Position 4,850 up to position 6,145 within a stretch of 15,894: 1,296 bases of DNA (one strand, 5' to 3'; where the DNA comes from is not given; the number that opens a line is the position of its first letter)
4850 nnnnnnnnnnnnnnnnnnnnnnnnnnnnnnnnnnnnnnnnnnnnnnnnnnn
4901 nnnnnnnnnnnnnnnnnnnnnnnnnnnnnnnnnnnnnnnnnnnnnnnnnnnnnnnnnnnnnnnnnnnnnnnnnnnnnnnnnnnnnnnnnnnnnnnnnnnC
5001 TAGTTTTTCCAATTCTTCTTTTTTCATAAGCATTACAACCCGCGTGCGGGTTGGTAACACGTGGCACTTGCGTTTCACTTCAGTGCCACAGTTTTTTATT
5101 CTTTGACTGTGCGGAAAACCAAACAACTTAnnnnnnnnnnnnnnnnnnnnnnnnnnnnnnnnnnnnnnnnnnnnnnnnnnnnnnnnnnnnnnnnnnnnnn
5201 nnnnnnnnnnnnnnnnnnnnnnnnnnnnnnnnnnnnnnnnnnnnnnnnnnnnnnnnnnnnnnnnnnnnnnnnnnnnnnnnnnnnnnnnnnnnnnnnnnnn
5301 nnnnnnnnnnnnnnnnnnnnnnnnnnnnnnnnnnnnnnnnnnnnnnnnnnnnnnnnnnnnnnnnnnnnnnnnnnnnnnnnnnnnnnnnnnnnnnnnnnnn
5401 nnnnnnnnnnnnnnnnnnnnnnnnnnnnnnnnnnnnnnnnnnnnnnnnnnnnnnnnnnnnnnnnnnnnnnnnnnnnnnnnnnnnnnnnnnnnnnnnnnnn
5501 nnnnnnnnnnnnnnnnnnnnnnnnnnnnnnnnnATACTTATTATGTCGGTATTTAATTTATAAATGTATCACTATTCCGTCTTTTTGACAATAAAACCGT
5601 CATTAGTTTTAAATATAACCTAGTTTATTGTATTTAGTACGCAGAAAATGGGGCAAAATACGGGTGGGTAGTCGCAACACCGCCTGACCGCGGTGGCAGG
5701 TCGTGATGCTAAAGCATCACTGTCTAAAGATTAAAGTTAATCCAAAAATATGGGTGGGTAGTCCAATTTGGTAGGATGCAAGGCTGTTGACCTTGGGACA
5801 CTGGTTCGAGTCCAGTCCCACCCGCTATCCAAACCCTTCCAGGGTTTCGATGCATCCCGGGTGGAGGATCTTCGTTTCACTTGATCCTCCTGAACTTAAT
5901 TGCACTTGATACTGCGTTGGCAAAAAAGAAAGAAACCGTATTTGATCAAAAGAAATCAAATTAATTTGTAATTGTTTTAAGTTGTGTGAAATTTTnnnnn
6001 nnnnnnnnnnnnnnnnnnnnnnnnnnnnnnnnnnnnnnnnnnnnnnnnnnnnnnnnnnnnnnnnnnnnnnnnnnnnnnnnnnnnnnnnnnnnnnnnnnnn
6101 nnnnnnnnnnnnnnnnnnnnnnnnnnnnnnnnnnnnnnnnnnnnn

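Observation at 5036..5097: Recurring double-hairpin element, copy 1, filling the lrp-gatC gap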

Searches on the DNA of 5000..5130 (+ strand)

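Call 27: search_rna_families(source=window, start=5000, end=5130, threshold=evalue, max_evalue=10, show_alignments=3)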
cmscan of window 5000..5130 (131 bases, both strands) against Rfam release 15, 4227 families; matches with E-value up to 10: 2.
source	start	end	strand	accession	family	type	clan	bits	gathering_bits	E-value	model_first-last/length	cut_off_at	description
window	5036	5102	-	RF02180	ST7-AS1_2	Gene; lncRNA;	-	10.1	50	2.9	41-110/110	no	ST7 antisense RNA 1 conserved region 2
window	5000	5070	+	RF02709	TeloSII_ncR43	Gene; sRNA;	-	7.1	298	9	201-277/277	5'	TeloSII non coding RNA 43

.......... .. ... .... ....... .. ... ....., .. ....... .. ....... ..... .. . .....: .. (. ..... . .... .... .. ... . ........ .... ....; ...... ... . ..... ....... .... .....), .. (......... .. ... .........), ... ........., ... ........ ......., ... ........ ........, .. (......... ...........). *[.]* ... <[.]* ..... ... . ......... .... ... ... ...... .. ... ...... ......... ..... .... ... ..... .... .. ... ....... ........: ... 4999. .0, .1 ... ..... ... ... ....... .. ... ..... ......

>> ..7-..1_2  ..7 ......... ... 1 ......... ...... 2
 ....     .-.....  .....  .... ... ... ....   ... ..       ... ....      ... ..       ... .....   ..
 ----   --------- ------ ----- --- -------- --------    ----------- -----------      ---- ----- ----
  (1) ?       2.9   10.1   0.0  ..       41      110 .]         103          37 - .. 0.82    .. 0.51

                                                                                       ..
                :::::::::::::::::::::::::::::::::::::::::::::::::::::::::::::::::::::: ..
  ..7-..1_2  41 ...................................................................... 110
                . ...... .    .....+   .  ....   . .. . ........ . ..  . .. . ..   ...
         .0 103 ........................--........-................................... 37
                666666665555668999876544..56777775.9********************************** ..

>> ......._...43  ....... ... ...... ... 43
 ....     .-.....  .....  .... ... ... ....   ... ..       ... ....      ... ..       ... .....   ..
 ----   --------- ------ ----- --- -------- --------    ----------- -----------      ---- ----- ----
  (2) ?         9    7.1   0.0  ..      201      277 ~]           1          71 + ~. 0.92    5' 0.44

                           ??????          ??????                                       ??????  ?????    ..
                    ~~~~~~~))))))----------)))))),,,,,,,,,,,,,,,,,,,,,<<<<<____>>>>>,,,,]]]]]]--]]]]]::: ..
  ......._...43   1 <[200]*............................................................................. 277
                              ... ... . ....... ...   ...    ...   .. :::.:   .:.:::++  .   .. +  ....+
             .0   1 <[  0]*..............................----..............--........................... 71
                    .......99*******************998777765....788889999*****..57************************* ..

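Call 33: build_rna_model(alignment_id=A3, structure=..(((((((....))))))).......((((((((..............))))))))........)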
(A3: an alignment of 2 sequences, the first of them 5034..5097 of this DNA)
Model R1 built from alignment A3 (2 sequences, 65 columns); structure: as given.
model positions 65; base pairs 15; branch points 1; effective number of sequences 1.82; information 0.862 bits per position. Calibrated on 0.2 Mb of random sequence (short: E-values are rough).
structure used (alignment columns):
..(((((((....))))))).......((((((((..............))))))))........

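Call 34: search_with_rna_model(model_id=R1, sources=[window, L001, L008, L009, L010, L011], filters=off, max_evalue=10, show_alignments=6)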
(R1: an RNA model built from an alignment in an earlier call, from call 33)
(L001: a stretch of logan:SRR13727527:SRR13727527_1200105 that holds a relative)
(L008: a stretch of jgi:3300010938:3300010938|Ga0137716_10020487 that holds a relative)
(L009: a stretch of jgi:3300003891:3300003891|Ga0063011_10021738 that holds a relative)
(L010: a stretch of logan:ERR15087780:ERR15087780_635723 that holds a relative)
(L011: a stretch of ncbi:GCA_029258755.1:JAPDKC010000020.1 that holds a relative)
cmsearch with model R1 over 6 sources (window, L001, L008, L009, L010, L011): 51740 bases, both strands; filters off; matches with E-value up to 10: 21.
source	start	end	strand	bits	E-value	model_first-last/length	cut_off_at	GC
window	10963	11027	+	93.5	7e-24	1-65/65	no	0.52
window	5034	5097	+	91.1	3.2e-23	1-65/65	no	0.52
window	5676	5728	+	20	0.0013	1-65/65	no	0.55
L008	4497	4552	-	12.1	0.2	1-65/65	no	0.27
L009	4433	4488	-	12.1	0.2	1-65/65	no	0.27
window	5036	5053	-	11.7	0.25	3-20/65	no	0.72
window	13627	13671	-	10.4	0.6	1-65/65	no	0.27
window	10990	11019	-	9.9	0.83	28-57/65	no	0.5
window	5863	5890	+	8.9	1.6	28-57/65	no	0.5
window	5061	5089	-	8.4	2.1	28-57/65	no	0.55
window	1542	1577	+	7.8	3.1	1-65/65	no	0.19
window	10943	10984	-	7.7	3.4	1-65/65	no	0.55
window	1113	1168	-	7.5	3.7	1-65/65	no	0.34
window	12681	12714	-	7.1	4.8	1-65/65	no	0.38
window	4602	4677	+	6.9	5.4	1-65/65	no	0.39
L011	2982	3024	+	6.6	6.4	1-65/65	no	0.44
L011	9860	9896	+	6.3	7.9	1-65/65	no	0.24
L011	3796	3826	+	6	9.4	1-65/65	no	0.23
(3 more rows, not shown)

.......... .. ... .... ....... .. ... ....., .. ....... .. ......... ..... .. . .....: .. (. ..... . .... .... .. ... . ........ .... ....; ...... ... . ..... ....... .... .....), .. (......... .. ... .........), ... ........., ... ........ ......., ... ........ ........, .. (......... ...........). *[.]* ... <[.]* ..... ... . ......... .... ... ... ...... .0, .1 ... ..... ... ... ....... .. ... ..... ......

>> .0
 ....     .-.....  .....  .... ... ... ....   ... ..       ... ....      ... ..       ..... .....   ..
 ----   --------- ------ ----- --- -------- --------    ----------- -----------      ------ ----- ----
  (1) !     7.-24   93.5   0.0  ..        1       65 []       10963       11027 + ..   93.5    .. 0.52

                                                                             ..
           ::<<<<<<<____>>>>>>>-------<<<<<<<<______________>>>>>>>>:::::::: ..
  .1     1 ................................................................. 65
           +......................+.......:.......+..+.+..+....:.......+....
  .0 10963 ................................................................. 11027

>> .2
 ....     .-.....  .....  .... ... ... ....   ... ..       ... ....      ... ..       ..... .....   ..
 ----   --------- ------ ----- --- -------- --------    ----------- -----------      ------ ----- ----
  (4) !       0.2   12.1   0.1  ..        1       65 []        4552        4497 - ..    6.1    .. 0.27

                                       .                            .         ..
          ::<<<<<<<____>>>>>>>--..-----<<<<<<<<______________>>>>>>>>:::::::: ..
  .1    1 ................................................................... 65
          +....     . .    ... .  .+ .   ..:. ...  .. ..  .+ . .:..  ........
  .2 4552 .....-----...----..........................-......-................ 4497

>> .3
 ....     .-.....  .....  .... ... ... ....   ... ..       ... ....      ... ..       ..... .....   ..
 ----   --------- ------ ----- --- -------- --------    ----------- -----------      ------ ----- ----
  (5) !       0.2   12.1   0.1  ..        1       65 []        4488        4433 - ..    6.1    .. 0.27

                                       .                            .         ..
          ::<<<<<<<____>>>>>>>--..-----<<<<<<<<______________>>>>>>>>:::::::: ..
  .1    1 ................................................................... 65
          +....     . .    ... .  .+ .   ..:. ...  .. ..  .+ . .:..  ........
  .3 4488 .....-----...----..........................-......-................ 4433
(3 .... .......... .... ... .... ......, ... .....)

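Call 60: search_with_rna_model(model_id=R1, sources=[L038, L039, L040, L041], filters=off, max_evalue=1, show_alignments=2)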
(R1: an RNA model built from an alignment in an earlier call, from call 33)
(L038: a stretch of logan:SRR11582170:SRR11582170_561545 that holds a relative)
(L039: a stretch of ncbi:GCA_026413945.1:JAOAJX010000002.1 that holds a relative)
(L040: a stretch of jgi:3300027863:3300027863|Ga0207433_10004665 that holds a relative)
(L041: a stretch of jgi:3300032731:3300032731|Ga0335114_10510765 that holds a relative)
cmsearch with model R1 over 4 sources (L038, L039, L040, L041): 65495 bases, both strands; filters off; matches with E-value up to 1: 2.
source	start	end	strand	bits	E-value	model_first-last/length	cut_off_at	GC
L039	14754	14821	-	13.4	0.11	1-65/65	no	0.32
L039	21435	21481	+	10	0.97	1-65/65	no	0.34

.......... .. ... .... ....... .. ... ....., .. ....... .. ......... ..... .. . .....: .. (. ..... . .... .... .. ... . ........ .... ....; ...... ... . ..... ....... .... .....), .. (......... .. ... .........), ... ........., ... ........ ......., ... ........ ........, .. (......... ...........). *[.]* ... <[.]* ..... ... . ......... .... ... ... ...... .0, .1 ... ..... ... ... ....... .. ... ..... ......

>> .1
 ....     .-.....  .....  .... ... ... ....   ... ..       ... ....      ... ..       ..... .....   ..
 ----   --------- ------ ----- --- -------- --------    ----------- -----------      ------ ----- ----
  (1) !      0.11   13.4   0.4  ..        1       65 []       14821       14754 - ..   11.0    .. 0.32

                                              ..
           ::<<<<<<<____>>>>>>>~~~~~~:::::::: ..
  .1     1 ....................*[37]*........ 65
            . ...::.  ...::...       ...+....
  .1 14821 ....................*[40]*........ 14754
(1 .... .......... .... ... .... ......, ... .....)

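Call 67: search_with_rna_model(model_id=R1, source=window, filters=off, max_evalue=0.01, make_alignment=true)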
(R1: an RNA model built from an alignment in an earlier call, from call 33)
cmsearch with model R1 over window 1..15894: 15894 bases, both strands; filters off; matches with E-value up to 0.01: 3.
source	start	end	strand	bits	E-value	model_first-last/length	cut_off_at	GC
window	10963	11027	+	93.5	2.1e-24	1-65/65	no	0.52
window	5034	5097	+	91.1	9.7e-24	1-65/65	no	0.52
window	5676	5728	+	20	0.00041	1-65/65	no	0.55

Alignment A5: 3 matches aligned to the model, 67 columns, each read 5' to 3' on its own strand. Consensus structure (alignment columns), stored with it:
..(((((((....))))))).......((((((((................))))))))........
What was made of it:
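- c3 is a covariance-model hit at E about 1e-3 (calls 34, 67).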

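Call 68: build_rna_model(alignment_id=A5)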
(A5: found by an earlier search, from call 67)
Model R2 built from alignment A5 (3 sequences, 67 columns); structure: stored with the alignment.
model positions 64; base pairs 15; branch points 1; effective number of sequences 2.93; information 0.876 bits per position. Calibrated on 0.2 Mb of random sequence (short: E-values are rough).
structure used (alignment columns):
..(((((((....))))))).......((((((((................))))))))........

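Call 69: search_with_rna_model(model_id=R2, sources=[window, L008, L010, L011, L038, L039, L040, L041], filters=default, max_evalue=5, show_alignments=6)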
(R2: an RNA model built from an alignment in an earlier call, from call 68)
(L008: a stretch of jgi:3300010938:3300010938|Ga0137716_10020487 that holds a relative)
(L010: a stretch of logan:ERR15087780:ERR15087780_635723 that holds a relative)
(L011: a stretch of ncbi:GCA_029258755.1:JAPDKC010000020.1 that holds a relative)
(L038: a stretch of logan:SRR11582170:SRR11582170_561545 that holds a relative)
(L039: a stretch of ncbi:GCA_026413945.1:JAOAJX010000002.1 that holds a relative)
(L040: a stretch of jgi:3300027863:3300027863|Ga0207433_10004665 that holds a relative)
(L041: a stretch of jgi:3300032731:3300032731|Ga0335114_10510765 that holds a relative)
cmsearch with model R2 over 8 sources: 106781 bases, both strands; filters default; matches with E-value up to 5: 6.
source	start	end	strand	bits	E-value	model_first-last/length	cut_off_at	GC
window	5034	5097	+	86.4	1.8e-23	1-64/64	no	0.52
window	10963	11027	+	86.1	2.2e-23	1-64/64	no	0.52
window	5676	5728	+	57.5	7.3e-15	1-64/64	no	0.55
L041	13248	13277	+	9.8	1.1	1-64/64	no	0.57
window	10990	11019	-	9.3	1.5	28-56/64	no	0.5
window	10965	10982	-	8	3.7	3-20/64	no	0.72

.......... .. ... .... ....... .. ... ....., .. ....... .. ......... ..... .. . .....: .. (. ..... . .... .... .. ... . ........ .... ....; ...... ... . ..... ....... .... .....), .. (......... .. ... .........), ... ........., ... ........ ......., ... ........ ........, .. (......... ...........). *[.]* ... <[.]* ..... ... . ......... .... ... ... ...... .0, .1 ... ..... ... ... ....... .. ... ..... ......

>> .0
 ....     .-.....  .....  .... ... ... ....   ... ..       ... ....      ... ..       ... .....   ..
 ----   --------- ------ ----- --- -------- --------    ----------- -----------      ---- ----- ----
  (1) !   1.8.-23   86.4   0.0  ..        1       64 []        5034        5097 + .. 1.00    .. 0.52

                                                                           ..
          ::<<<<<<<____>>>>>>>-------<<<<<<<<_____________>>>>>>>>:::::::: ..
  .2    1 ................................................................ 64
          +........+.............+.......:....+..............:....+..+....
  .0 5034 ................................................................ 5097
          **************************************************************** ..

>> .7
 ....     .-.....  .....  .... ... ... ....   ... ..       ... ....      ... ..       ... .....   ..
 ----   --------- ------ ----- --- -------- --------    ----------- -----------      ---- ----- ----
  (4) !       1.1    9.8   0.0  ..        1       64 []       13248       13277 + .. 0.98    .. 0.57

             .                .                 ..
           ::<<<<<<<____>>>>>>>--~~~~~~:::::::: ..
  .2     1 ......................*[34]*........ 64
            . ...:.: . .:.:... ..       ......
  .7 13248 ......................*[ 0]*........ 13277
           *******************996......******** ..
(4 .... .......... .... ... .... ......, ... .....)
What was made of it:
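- No copy in 91 kb from relatives (calls 60, 69).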

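Call 75: search_dna_similar(query=window:5034-5097:+, collection=phages, mode=distant, max_evalue=1, max_rows=8)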
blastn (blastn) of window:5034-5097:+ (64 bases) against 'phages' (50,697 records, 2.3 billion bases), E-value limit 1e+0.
No match.

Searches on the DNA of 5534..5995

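Call 73: search_rna_families(source=window, start=5534, end=5995, threshold=evalue, max_evalue=5, show_alignments=2)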
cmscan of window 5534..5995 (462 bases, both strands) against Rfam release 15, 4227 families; matches with E-value up to 5: 2.
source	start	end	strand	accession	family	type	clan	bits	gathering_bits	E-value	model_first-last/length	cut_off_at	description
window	5752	5824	+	RF00005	tRNA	Gene; tRNA;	CL00001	65.9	29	3.1e-14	1-71/71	no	tRNA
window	5845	5906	-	RF04307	HCV_SL8670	Cis-reg;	-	14.8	61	4.6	1-92/92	no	Hepatitis C virus stem-loop SL8670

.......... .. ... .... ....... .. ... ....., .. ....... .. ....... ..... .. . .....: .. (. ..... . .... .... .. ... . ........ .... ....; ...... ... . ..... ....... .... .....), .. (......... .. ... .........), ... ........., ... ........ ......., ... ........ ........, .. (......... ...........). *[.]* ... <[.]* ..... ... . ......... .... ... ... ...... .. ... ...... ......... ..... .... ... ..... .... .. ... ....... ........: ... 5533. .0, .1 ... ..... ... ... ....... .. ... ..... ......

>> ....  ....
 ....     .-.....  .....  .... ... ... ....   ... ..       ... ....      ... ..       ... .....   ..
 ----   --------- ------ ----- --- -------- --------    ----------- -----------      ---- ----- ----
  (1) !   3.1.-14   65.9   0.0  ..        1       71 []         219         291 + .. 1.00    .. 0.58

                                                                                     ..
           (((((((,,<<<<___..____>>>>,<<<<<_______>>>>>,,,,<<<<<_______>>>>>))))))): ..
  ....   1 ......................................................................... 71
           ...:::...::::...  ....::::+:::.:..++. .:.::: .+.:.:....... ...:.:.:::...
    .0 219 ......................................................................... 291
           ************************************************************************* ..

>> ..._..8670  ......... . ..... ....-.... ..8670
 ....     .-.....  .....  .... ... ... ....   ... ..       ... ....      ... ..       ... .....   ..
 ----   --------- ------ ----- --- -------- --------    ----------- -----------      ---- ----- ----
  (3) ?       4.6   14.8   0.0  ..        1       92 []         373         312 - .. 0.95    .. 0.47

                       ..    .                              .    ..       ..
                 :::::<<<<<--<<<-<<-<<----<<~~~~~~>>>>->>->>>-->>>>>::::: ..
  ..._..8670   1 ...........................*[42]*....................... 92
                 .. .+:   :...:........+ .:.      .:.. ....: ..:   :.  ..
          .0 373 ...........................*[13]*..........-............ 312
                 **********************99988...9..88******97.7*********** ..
